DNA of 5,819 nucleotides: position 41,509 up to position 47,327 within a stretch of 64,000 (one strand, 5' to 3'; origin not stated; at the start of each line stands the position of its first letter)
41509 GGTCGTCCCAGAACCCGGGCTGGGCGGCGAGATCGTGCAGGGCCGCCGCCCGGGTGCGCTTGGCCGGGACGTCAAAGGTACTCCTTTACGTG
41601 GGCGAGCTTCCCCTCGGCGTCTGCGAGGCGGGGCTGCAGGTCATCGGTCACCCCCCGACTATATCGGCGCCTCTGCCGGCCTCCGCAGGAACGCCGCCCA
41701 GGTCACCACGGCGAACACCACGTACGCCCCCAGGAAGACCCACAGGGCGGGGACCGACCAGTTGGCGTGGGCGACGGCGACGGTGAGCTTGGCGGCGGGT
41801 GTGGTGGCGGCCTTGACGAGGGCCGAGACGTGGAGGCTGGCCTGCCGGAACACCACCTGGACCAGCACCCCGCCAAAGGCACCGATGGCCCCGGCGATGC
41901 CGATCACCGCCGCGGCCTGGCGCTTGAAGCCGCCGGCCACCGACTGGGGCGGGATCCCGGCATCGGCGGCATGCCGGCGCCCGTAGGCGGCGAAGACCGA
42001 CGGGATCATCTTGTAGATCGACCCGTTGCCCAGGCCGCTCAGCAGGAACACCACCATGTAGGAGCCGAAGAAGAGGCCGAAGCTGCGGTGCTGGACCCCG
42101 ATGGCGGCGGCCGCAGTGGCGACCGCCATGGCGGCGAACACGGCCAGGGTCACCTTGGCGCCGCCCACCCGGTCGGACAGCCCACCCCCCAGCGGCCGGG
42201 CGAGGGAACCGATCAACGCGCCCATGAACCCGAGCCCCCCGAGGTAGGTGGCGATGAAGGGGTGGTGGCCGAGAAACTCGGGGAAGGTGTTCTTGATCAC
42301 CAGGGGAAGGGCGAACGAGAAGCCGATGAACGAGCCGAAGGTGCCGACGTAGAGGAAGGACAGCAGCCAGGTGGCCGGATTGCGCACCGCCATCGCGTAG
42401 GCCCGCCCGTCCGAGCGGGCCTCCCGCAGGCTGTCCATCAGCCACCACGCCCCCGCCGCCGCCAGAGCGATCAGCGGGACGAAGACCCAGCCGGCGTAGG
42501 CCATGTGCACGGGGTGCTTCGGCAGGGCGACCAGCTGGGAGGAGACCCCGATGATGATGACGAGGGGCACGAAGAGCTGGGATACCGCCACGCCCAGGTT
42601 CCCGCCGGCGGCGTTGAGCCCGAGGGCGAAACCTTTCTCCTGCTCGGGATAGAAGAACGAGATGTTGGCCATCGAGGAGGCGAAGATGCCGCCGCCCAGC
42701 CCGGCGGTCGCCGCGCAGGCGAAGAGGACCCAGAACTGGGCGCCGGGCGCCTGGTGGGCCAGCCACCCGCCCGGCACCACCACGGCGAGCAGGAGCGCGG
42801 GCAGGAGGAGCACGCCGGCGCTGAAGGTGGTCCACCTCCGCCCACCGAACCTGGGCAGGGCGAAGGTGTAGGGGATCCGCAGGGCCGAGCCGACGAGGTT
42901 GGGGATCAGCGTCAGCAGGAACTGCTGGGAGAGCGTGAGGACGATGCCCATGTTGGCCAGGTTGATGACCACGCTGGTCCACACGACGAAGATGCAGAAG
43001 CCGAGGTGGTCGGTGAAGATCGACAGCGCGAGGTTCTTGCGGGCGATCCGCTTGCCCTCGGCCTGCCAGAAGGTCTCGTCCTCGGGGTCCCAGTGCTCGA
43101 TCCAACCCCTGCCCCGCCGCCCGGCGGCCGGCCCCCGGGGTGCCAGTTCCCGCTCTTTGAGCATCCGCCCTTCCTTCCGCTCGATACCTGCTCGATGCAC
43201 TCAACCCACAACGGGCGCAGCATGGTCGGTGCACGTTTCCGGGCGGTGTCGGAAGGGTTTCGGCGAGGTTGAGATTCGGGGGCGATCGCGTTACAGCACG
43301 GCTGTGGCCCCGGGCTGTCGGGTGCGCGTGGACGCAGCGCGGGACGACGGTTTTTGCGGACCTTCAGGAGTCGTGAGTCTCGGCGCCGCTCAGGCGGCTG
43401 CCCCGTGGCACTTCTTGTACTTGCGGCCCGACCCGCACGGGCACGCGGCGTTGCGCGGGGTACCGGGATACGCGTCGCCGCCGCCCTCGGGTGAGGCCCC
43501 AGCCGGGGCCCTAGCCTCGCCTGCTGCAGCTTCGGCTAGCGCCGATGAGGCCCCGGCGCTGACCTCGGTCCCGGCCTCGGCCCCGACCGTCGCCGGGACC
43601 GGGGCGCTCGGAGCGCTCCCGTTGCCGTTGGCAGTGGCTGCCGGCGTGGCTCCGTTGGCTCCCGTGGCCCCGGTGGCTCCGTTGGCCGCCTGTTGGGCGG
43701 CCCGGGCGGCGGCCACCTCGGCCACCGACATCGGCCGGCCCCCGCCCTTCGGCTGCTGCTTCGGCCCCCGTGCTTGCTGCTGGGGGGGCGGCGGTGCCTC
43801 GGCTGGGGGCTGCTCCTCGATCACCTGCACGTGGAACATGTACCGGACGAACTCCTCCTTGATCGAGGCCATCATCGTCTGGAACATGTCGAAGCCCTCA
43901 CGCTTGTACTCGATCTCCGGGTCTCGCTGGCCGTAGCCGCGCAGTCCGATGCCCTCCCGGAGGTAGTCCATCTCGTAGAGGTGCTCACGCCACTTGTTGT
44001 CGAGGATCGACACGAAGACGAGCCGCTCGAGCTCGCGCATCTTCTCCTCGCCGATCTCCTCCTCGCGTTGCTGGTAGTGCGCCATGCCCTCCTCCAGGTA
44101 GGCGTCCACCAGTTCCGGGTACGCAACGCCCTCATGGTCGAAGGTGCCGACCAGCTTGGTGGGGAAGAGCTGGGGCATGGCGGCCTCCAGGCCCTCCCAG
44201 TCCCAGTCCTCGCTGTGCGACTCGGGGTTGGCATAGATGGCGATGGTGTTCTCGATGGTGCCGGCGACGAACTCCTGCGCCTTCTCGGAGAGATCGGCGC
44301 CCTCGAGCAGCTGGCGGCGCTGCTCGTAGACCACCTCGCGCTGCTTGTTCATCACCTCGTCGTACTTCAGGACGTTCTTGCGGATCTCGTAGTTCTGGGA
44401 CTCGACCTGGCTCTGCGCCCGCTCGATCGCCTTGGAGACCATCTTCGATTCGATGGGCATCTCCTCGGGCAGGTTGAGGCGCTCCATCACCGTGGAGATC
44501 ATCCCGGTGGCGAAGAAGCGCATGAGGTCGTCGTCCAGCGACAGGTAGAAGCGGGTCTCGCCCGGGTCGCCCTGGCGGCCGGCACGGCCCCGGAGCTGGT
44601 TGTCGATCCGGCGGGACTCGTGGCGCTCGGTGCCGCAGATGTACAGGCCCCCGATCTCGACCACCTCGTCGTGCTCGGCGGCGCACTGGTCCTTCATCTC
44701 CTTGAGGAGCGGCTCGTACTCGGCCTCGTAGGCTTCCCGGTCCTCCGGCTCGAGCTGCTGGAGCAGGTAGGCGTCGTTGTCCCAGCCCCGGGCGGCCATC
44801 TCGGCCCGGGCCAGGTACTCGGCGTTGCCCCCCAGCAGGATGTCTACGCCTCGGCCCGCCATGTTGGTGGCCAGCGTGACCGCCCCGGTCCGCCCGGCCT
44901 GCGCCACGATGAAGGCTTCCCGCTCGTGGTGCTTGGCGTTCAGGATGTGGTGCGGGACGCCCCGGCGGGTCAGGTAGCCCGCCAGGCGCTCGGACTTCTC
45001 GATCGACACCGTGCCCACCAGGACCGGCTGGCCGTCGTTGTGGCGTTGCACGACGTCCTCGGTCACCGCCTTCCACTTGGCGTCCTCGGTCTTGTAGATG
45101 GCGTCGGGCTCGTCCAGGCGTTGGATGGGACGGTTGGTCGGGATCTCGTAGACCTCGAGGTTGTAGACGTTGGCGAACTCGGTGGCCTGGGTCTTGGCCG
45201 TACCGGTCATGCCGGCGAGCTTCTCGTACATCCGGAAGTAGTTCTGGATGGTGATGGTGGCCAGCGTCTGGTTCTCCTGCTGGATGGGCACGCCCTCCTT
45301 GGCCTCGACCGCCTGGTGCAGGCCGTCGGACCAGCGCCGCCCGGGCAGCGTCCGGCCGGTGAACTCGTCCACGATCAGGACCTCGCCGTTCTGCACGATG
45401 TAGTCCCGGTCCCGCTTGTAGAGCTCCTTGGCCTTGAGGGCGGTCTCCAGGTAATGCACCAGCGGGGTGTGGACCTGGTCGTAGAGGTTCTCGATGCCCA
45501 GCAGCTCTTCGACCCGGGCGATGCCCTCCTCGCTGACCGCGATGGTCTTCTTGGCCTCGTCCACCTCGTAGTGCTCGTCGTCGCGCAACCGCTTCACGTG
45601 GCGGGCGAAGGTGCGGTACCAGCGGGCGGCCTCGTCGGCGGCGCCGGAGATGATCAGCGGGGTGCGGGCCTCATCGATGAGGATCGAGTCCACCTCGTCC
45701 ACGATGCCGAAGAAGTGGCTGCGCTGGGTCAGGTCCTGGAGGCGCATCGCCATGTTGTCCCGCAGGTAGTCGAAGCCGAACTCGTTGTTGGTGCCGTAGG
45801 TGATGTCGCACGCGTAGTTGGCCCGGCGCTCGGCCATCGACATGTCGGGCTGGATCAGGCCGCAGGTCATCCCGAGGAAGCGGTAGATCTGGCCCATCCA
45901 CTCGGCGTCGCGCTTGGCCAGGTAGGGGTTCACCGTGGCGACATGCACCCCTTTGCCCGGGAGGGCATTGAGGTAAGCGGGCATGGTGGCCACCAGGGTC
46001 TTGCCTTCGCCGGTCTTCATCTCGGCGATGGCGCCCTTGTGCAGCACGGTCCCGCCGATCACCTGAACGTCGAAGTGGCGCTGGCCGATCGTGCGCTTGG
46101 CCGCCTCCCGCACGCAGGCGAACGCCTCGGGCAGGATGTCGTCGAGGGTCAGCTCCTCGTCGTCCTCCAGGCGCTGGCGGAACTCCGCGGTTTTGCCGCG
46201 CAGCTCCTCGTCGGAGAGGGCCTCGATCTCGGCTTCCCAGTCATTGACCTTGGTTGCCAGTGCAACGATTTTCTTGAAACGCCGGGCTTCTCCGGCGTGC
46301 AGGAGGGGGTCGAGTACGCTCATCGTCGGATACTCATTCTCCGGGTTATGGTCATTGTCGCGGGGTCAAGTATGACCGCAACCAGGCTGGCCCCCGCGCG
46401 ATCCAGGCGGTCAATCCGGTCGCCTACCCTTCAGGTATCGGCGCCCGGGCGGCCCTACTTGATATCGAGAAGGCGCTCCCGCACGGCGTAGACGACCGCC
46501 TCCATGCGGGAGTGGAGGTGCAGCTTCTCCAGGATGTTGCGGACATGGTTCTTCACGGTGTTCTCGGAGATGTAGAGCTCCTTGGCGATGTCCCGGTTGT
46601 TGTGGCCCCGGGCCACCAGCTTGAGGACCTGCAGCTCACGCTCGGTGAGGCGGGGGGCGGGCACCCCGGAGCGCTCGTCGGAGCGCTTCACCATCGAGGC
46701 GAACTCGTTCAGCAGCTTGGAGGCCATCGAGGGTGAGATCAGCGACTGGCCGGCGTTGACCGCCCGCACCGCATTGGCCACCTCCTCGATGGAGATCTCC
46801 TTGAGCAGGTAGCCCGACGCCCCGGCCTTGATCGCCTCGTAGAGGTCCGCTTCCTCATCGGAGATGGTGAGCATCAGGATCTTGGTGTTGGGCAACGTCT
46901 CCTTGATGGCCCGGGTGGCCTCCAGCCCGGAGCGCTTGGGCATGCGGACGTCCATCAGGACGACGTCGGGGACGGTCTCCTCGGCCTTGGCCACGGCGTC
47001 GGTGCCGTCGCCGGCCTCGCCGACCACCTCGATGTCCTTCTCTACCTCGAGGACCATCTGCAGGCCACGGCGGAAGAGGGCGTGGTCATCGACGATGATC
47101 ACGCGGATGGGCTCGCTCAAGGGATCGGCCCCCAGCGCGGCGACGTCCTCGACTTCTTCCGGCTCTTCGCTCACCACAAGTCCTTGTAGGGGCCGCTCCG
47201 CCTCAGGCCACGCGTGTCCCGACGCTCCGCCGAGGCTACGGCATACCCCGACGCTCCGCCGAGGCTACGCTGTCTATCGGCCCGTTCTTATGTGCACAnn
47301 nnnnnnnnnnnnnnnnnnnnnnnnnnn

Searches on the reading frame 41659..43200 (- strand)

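Call 33: search_protein_families(library=pfam, proteins=[window:41659-43200:-], max_evalue=0.0001)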
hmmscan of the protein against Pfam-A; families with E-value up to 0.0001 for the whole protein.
window:41659-43200:- (513 aa): 1 family
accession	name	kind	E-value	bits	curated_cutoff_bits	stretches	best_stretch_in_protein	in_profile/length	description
PF07690.21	MFS_1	-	1.9e-14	53.8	33.4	1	67-405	5-321/347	Major Facilitator Superfamily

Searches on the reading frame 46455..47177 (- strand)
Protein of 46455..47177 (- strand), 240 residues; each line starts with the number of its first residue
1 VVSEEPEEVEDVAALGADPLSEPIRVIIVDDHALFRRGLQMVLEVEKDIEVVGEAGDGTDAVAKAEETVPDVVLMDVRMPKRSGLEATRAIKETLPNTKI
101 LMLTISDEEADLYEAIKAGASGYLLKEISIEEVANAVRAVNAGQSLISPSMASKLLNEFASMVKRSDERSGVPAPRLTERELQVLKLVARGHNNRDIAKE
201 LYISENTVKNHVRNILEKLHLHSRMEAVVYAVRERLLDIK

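Call 77: search_protein_families(library=pfam, proteins=[window:46455-47177:-], max_evalue=0.0001)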
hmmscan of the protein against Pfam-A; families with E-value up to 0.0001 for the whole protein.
window:46455-47177:- (240 aa): 6 families
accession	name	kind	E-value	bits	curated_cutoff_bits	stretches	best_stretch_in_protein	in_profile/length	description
PF00072.30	Response_reg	-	8.7e-30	103.6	30.2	1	26-137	1-110/111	Response regulator receiver domain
PF00196.25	GerE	-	1.1e-21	76.7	23.5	1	177-231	3-57/57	Bacterial regulatory proteins, luxR family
PF13384.12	HTH_23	-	3.1e-05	24.1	24.6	0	179-214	5-40/50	Homeodomain-like domain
PF08281.18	Sigma70_r4_2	-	3.9e-05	23.6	25.7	1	176-219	10-54/54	Sigma-70, region 4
PF04967.18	HTH_10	-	5.7e-05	23.3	23.1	0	188-219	20-51/53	HTH DNA binding domain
PF04545.22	Sigma70_r4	-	6.4e-05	22.8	24.1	0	176-219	4-48/50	Sigma-70, region 4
